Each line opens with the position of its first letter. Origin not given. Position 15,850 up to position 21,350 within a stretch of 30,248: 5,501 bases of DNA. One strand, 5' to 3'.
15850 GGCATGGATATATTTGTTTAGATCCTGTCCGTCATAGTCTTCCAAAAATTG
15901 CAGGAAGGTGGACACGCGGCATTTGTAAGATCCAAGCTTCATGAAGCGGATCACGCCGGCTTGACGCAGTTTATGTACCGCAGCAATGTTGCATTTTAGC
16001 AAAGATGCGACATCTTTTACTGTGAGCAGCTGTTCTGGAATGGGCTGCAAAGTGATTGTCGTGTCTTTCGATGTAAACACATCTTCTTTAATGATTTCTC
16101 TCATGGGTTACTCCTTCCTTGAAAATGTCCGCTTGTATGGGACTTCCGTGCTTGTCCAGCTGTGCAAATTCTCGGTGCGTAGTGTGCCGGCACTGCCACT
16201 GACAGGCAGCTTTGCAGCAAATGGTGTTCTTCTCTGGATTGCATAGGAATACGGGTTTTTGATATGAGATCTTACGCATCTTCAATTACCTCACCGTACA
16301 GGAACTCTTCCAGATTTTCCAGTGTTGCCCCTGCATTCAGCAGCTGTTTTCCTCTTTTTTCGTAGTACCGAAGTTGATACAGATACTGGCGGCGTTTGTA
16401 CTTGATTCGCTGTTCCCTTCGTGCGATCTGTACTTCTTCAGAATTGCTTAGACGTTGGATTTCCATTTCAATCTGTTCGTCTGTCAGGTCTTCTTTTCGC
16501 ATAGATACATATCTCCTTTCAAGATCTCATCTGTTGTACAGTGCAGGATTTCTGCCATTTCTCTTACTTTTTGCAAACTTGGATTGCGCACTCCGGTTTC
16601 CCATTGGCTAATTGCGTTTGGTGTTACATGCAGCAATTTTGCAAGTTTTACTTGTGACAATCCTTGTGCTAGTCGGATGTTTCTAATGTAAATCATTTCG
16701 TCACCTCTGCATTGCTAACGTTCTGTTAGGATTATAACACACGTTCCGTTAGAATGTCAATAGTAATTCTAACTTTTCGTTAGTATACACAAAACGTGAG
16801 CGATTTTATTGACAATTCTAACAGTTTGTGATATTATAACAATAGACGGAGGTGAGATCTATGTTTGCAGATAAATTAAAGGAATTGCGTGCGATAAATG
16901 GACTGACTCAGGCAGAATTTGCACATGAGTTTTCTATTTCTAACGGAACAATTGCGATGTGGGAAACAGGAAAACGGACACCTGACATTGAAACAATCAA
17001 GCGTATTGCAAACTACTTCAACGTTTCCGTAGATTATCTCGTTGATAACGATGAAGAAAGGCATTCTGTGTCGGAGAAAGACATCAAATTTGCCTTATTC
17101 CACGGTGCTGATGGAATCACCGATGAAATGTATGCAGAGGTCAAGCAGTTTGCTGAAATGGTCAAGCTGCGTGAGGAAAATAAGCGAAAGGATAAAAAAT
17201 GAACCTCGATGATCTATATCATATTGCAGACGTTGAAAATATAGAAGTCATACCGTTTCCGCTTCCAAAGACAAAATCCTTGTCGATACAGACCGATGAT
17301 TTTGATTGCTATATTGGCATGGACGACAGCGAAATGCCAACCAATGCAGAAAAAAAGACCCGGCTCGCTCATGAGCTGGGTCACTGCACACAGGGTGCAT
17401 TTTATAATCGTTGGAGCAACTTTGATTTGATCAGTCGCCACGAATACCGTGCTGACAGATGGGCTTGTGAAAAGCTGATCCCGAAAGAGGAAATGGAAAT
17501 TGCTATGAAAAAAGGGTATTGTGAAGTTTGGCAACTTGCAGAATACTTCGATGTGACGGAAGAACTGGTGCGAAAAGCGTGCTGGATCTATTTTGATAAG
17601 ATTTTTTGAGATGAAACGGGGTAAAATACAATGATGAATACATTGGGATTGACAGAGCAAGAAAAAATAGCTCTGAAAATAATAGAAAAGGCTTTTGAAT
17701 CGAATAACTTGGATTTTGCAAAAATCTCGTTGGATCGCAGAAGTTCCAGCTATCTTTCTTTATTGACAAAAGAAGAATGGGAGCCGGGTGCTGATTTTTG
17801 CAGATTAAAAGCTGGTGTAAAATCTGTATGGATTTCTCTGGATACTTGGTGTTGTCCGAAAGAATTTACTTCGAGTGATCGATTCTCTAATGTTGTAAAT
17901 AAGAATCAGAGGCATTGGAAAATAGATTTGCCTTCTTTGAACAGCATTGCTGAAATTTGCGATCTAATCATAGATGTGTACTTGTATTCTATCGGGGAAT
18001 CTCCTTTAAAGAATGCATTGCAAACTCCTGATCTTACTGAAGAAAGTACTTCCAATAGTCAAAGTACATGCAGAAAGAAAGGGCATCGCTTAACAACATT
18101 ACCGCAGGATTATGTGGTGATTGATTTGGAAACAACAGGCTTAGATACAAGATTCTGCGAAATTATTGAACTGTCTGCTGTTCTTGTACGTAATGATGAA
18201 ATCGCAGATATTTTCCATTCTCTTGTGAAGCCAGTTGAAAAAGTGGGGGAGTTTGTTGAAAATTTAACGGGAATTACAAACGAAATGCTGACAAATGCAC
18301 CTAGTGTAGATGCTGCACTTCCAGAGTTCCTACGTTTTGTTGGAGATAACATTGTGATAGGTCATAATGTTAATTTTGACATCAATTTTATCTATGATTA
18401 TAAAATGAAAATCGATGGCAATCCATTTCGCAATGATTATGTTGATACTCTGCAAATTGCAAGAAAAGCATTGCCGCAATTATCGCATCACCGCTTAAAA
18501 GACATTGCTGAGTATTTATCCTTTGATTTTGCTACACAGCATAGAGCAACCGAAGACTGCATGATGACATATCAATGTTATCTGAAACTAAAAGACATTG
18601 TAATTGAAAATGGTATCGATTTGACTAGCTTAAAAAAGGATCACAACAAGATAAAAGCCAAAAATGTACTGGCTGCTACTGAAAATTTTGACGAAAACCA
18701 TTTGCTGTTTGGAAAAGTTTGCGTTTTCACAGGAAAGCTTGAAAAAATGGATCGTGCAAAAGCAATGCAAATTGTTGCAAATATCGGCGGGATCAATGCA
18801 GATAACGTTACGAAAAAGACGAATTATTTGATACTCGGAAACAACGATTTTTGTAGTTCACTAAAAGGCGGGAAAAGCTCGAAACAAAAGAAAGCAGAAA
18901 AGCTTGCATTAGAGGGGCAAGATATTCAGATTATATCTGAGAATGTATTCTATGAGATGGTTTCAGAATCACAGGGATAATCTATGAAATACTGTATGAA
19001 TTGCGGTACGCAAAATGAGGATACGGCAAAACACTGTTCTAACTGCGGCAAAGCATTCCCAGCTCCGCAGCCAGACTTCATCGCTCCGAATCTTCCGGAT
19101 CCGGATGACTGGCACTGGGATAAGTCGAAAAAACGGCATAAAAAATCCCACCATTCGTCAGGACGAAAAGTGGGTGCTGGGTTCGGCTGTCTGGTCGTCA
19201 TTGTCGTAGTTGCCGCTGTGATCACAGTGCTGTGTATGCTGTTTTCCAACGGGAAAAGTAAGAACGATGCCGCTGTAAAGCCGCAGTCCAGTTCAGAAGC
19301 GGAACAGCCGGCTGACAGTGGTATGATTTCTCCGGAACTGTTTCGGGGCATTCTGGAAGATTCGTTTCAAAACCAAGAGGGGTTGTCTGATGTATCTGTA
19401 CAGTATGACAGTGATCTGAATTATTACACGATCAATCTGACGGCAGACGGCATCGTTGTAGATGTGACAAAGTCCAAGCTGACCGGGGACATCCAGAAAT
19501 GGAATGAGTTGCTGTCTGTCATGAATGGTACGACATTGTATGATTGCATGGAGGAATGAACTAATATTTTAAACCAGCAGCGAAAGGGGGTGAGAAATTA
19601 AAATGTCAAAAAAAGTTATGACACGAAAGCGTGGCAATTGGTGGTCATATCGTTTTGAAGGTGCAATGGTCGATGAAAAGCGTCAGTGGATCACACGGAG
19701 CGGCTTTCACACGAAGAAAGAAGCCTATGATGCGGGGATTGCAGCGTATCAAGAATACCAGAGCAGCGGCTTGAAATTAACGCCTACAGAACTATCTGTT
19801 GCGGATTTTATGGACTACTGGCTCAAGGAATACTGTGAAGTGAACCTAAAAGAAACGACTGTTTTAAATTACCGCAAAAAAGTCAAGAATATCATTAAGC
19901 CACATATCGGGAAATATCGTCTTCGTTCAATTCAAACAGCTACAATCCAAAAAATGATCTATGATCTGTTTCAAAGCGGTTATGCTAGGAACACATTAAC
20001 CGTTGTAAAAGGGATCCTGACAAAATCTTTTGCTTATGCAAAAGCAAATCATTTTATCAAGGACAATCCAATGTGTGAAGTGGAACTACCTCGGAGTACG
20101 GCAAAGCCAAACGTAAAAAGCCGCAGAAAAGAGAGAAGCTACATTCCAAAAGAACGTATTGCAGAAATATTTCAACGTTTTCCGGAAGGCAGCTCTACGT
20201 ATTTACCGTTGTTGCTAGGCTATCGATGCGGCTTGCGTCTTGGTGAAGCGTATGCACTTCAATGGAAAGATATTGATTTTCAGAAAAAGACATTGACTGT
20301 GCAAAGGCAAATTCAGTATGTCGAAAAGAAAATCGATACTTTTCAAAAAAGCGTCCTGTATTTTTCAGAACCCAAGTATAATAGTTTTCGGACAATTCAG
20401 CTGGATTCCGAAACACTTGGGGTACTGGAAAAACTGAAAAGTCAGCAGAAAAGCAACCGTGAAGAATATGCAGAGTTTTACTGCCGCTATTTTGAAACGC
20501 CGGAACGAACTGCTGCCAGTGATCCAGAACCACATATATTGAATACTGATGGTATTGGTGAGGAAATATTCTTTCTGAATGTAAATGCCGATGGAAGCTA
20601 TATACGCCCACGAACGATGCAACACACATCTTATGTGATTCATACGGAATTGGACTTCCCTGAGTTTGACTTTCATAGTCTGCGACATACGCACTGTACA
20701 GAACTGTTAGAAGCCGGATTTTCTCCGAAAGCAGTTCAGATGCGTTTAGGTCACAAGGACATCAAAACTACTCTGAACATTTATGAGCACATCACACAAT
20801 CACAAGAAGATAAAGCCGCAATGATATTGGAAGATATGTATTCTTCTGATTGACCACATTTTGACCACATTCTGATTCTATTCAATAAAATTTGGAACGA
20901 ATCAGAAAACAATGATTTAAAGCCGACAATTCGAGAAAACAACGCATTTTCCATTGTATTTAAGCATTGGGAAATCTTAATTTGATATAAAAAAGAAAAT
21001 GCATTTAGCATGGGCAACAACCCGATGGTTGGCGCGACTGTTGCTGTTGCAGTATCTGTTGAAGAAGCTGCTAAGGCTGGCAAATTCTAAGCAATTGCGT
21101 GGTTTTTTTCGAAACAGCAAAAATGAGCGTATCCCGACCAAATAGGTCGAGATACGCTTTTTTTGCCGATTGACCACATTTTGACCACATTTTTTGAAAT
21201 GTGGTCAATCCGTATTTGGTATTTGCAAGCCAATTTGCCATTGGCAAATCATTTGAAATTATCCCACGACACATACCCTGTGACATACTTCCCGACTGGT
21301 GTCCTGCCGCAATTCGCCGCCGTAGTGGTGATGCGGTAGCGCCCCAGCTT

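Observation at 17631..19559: Two-gene cargo in the immA-int slot: unknown-domain + DEDDh exonuclease + BRCT fusion, coupled to a zinc-ribbon membrane protein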

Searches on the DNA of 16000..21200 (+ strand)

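Call 89: search_dna_similar(query=window:16000-21200:+, collection=phages, mode=distant, max_rows=10)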
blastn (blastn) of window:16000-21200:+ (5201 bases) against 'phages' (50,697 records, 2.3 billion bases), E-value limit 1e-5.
Records with a match: 3; places in all: 3; records where one place covers at least 80% of the query: 0.
Best place of each record, by identity: 80-90% 2; 60-80% 1.
By first word of the organism name: Bacteriophage 3.
By host as written in the record: - 3.
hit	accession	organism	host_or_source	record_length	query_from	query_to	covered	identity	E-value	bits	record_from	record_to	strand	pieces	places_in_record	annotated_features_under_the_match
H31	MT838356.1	Bacteriophage sp.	human fecal samples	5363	1087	1187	2%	76.2%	3e-10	75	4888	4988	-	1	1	record has no annotation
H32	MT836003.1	Bacteriophage sp.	human fecal samples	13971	5014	5092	2%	87.3%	2e-17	99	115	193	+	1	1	record has no annotation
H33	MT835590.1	Bacteriophage sp.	human fecal samples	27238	5011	5075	1%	83.1%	4e-8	69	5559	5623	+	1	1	record has no annotation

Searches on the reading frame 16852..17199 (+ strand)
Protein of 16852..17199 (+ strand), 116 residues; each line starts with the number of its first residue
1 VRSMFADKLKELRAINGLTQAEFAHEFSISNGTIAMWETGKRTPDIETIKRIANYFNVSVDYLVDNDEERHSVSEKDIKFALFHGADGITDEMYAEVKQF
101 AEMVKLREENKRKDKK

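Call 3: search_protein_families(library=pfam, proteins=[window:16852-17199:+], max_evalue=0.1)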
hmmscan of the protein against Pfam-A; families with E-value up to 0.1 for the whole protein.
window:16852-17199:+ (116 aa): 9 families
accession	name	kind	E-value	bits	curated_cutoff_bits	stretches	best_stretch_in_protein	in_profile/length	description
PF01381.28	HTH_3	-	8.4e-17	61.4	23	1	9-63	1-55/55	Helix-turn-helix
PF12844.13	HTH_19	-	4.6e-14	52.5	30.2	1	8-66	3-61/64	Helix-turn-helix domain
PF13560.12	HTH_31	-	1.3e-08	35.4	27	1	5-61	2-59/64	Helix-turn-helix domain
PF13443.12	HTH_26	-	6.4e-06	26.8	22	1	8-60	1-54/63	Cro/C1-type HTH DNA-binding domain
PF07022.19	Phage_CI_repr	-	8.2e-05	23.3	22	1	14-69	9-63/65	Bacteriophage CI repressor helix-turn-helix domain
PF04545.22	Sigma70_r4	-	0.036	14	24.1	0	12-34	15-37/50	Sigma-70, region 4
PF08667.16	BetR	-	0.07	13.7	21.6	1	40-69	45-74/148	BetR domain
PF14142.11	YrzO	-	0.072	13.4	27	0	96-114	27-45/46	YrzO-like protein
PF13518.12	HTH_28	-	0.094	13.3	25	0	13-37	8-32/52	Helix-turn-helix domain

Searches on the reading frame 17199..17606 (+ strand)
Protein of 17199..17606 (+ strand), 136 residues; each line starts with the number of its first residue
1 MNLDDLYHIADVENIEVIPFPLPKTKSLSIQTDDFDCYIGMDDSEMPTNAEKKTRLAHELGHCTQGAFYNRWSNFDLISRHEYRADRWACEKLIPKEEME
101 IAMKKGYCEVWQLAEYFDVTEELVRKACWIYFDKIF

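Call 3: search_protein_families(library=pfam, proteins=[window:17199-17606:+], max_evalue=0.1)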
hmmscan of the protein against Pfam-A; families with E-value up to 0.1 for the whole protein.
window:17199-17606:+ (136 aa): 3 families
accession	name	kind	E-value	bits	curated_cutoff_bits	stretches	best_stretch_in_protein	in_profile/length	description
PF06114.19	Peptidase_M78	-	2.5e-08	34.2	22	1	13-126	4-120/123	IrrE N-terminal-like domain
PF08220.18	HTH_DeoR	-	0.059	13.6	21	1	104-126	11-33/57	DeoR-like helix-turn-helix domain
PF07337.16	CagY_M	-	0.077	13.1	21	0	85-98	13-26/32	DC-EC Repeat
